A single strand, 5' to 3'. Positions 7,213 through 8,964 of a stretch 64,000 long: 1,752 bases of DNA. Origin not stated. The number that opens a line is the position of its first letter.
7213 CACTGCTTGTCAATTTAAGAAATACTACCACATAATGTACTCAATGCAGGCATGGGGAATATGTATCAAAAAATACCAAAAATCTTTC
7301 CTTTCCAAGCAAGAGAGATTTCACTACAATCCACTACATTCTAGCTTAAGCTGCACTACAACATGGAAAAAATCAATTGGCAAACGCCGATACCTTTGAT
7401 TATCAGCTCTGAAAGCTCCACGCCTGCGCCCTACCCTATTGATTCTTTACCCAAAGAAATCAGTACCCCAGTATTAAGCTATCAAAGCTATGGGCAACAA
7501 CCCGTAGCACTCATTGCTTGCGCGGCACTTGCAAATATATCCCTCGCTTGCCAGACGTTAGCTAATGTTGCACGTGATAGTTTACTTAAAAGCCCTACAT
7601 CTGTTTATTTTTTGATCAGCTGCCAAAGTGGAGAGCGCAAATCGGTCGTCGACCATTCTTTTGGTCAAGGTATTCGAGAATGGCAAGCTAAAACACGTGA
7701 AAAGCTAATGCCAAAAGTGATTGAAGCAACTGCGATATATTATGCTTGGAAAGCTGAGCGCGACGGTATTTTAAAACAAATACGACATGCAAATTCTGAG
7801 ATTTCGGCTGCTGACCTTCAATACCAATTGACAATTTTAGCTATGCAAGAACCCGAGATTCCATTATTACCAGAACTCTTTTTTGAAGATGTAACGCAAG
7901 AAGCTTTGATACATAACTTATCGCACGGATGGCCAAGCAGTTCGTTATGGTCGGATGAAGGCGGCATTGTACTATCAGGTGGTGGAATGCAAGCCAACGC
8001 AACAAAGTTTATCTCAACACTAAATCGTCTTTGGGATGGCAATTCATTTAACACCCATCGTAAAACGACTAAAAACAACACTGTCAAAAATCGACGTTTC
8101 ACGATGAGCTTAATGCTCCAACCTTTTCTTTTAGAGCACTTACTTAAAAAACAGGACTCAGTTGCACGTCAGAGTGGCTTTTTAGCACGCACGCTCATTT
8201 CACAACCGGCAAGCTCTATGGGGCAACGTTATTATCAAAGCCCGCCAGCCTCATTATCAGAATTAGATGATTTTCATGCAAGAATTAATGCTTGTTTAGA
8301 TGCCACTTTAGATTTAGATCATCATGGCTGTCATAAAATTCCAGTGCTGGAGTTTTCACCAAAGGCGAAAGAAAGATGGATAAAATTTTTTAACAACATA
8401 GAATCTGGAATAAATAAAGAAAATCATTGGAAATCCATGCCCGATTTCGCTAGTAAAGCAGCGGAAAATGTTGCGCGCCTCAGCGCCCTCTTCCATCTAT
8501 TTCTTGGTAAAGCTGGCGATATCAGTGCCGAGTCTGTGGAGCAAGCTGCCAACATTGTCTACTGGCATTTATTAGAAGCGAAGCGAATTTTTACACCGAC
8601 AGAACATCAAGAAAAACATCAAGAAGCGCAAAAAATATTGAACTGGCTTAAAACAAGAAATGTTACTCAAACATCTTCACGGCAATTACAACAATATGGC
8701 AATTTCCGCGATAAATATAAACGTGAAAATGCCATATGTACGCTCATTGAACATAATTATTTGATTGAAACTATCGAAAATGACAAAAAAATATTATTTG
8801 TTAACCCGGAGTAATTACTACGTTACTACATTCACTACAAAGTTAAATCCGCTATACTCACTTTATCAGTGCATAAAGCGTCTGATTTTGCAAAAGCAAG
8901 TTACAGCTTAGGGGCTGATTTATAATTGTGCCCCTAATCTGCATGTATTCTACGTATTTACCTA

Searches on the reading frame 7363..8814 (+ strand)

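Call 21: search_protein_families(library=pfam, proteins=[window:7363-8814:+], max_evalue=0.001)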
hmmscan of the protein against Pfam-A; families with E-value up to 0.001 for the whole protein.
window:7363-8814:+ (483 aa): 1 family
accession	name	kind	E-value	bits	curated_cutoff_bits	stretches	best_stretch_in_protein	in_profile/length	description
PF13148.11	DUF3987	-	2.1e-91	307.3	27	1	45-411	1-363/364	Protein of unknown function (DUF3987)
